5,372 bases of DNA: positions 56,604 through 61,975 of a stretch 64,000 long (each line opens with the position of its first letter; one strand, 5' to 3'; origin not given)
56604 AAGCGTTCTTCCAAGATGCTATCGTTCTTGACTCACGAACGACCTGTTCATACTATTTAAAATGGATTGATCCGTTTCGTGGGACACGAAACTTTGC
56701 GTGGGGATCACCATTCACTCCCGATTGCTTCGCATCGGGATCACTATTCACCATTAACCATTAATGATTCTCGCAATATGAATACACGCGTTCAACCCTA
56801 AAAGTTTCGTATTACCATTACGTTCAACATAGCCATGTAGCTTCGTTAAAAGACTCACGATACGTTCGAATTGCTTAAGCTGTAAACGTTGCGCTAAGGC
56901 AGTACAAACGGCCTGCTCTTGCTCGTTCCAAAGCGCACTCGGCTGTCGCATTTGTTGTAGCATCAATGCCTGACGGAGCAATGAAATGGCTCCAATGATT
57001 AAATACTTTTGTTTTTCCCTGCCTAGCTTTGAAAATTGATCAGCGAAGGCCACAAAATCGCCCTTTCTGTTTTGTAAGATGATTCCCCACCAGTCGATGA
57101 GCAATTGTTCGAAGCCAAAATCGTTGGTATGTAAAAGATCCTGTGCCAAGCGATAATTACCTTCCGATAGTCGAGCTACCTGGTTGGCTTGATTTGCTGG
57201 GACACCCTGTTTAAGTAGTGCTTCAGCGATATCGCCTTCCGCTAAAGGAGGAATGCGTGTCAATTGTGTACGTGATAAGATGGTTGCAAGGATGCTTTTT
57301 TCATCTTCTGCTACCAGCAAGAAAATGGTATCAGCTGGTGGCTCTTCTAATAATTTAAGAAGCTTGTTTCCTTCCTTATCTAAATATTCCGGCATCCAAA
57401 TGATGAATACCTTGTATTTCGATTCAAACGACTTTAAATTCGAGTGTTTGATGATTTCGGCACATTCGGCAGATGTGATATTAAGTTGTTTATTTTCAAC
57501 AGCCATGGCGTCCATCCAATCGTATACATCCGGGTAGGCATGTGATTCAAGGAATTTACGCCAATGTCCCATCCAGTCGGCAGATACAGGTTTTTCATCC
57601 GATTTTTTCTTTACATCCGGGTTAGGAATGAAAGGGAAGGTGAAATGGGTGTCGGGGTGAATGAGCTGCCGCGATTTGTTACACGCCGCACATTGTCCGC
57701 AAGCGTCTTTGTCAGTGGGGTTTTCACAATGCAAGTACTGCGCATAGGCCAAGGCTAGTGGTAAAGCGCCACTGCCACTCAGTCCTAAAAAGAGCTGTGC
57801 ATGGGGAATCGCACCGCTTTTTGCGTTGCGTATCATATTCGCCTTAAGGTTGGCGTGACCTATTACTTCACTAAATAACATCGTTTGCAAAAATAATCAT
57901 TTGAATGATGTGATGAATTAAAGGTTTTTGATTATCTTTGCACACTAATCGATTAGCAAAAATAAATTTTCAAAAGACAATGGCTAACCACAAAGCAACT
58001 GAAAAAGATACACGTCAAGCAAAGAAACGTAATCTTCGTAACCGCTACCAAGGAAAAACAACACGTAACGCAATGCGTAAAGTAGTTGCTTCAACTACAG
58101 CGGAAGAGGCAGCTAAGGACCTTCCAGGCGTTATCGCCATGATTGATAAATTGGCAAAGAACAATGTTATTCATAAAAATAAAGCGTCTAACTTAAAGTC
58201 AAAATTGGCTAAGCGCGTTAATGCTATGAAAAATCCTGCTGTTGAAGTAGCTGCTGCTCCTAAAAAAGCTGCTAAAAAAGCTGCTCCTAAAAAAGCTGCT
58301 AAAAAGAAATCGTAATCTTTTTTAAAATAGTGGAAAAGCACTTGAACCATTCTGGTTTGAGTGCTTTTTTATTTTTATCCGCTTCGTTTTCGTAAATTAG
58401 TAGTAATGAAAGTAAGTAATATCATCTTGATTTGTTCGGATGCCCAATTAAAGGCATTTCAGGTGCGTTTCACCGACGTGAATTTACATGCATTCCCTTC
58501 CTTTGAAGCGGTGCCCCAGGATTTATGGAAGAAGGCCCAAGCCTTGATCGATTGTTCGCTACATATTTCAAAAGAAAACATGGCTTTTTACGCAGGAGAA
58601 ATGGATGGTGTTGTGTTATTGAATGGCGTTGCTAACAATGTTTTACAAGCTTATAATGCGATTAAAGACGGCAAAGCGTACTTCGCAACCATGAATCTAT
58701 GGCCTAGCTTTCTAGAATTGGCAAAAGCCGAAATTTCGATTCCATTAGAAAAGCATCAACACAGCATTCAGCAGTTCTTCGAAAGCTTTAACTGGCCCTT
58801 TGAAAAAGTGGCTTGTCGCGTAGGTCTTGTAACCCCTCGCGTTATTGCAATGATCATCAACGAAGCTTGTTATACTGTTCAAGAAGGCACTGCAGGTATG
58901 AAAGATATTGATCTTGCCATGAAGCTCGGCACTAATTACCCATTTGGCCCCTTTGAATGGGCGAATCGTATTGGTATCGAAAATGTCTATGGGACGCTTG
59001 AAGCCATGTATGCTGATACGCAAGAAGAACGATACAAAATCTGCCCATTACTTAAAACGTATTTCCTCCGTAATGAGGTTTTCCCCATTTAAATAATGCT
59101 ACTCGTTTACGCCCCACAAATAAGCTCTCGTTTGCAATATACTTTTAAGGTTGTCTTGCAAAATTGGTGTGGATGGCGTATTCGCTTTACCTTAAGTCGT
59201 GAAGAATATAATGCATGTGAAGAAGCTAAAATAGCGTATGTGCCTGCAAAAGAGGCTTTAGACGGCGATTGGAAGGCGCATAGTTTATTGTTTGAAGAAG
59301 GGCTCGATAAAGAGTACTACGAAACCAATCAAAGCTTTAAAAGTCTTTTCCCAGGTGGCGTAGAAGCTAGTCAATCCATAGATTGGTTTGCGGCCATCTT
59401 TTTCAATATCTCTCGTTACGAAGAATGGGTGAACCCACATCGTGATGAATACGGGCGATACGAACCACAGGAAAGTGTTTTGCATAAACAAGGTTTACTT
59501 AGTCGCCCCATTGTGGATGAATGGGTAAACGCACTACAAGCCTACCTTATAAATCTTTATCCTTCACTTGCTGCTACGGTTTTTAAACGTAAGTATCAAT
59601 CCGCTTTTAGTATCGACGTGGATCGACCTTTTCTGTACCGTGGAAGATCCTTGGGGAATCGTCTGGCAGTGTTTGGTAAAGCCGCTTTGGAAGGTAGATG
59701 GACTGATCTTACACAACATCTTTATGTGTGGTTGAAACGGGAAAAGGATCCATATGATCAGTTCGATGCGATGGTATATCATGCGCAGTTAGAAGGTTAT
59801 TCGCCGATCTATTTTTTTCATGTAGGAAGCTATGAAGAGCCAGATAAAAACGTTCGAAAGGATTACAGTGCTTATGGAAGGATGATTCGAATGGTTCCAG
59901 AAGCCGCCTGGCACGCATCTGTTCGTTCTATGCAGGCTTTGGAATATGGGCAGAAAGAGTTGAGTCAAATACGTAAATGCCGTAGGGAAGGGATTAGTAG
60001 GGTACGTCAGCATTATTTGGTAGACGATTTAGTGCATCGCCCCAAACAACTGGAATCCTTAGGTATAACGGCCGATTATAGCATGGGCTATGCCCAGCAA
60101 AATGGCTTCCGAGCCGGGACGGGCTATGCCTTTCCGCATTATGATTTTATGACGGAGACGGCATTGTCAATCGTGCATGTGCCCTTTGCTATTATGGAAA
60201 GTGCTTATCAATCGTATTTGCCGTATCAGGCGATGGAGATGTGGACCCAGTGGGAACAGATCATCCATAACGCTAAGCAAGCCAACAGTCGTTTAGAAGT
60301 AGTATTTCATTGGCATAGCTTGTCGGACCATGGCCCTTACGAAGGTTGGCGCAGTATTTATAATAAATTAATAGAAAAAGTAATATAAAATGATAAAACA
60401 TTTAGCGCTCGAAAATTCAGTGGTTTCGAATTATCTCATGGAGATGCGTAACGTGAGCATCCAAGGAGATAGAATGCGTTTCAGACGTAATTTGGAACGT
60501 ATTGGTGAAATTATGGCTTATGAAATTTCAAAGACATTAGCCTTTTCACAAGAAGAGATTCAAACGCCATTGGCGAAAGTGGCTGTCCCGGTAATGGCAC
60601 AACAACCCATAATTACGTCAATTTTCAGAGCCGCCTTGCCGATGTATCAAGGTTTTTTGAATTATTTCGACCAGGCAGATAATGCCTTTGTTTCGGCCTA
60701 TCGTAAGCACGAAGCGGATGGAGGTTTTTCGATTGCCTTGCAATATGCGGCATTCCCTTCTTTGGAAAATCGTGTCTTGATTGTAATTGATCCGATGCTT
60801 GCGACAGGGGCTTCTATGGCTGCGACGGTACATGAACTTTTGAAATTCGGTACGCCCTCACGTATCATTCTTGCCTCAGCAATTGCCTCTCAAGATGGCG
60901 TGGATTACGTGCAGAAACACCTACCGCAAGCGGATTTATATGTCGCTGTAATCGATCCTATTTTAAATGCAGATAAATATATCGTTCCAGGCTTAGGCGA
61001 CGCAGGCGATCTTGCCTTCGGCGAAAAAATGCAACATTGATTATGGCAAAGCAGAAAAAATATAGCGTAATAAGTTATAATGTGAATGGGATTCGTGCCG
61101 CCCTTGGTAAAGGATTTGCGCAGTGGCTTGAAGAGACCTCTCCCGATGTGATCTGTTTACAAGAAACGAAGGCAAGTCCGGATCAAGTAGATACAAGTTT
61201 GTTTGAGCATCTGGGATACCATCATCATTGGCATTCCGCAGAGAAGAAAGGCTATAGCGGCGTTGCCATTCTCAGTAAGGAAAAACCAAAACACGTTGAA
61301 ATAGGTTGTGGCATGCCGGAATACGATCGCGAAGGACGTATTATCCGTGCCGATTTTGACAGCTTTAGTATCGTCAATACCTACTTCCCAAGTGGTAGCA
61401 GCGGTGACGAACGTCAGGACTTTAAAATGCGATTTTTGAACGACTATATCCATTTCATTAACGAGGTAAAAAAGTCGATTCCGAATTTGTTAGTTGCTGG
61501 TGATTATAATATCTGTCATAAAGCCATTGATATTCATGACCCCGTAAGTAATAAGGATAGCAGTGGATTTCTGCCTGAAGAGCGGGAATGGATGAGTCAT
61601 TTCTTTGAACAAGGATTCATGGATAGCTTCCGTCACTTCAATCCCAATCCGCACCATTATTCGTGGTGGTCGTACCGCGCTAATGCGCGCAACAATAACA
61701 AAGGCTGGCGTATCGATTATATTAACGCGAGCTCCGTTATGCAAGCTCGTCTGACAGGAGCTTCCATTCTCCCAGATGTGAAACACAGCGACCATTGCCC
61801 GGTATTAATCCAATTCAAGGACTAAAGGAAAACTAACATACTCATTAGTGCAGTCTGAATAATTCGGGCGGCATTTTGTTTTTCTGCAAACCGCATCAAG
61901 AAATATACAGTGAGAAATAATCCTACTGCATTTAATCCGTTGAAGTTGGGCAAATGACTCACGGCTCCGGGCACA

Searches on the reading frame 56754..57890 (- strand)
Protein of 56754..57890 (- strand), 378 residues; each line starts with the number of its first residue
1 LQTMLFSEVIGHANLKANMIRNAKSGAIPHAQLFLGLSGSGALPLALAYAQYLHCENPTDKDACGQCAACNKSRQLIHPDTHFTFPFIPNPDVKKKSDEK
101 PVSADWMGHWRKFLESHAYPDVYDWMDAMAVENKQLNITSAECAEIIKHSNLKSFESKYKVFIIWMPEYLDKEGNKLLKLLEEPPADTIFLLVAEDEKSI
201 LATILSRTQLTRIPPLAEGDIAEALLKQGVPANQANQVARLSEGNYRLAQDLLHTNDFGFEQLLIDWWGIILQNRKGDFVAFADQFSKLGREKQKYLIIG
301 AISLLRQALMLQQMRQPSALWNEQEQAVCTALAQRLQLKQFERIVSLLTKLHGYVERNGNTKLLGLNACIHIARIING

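Call 66: search_protein_families(library=pfam, proteins=[window:56754-57890:-], max_evalue=0.00001)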
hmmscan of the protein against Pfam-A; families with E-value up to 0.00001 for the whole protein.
window:56754-57890:- (378 aa): 1 family
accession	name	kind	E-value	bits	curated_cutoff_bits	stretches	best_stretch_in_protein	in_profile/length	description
PF13177.12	DNA_pol3_delta2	-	3.4e-35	121.9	27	1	12-216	2-160/161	DNA polymerase III, delta subunit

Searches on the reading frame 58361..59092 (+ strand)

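Call 66: search_protein_families(library=pfam, proteins=[window:58361-59092:+], max_evalue=0.00001)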
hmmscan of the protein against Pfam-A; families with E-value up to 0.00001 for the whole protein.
window:58361-59092:+ (243 aa): 1 family
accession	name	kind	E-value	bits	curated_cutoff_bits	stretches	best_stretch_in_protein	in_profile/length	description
PF00725.27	3HCDH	-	1.3e-19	71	22.1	1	155-238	1-84/97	3-hydroxyacyl-CoA dehydrogenase, C-terminal domain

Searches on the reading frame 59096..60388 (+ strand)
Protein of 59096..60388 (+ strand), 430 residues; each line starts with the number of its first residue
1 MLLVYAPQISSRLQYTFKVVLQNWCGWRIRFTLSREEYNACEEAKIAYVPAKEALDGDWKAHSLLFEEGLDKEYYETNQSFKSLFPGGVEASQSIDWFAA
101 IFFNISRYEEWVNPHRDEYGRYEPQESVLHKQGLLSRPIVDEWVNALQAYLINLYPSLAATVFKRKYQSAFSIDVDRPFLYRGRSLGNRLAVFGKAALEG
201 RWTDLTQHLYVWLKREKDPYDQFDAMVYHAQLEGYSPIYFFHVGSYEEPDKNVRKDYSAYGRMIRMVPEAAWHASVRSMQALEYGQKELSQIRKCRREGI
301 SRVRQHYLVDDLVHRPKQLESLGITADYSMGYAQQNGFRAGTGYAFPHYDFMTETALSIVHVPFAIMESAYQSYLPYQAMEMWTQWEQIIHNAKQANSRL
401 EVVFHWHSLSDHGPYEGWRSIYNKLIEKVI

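Call 66: search_protein_families(library=pfam, proteins=[window:59096-60388:+], max_evalue=0.00001)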
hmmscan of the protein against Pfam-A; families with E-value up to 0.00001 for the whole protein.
window:59096-60388:+ (430 aa): 1 family
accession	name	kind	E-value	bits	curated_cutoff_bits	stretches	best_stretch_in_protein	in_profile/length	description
PF23019.1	DUF7033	-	1.3e-25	90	27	1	95-182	3-88/90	Family of unknown function (DUF7033)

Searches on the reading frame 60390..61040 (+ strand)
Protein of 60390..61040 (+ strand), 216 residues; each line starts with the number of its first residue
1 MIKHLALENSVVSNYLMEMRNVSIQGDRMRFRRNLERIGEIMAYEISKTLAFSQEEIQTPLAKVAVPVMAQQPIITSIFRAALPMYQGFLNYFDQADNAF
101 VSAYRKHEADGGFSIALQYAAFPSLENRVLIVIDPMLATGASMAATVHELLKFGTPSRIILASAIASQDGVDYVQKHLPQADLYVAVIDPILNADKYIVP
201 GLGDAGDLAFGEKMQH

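Call 66: search_protein_families(library=pfam, proteins=[window:60390-61040:+], max_evalue=0.00001)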
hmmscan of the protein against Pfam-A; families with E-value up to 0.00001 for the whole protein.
window:60390-61040:+ (216 aa): 2 families
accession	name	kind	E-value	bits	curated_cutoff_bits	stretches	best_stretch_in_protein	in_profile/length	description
PF14681.12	UPRTase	-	1.3e-39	136.3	27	1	8-211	3-205/206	Uracil phosphoribosyltransferase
PF00156.33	Pribosyltran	-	4.4e-06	26.5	26.3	1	71-172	29-131/158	Phosphoribosyl transferase domain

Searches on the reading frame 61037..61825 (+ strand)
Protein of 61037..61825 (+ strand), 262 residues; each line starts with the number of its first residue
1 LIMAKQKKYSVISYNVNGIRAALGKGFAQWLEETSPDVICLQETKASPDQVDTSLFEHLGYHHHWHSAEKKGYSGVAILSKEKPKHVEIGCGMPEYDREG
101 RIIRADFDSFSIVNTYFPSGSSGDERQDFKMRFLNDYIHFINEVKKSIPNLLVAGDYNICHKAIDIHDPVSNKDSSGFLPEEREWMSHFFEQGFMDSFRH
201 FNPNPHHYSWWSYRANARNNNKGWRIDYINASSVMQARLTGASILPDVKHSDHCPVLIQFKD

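Call 66: search_protein_families(library=pfam, proteins=[window:61037-61825:+], max_evalue=0.00001)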
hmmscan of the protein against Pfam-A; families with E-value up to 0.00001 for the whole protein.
window:61037-61825:+ (262 aa): 1 family
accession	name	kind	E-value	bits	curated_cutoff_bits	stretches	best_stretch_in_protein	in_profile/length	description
PF03372.29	Exo_endo_phos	-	2.2e-33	116.3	24.5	1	12-233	1-204/225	Endonuclease/Exonuclease/phosphatase family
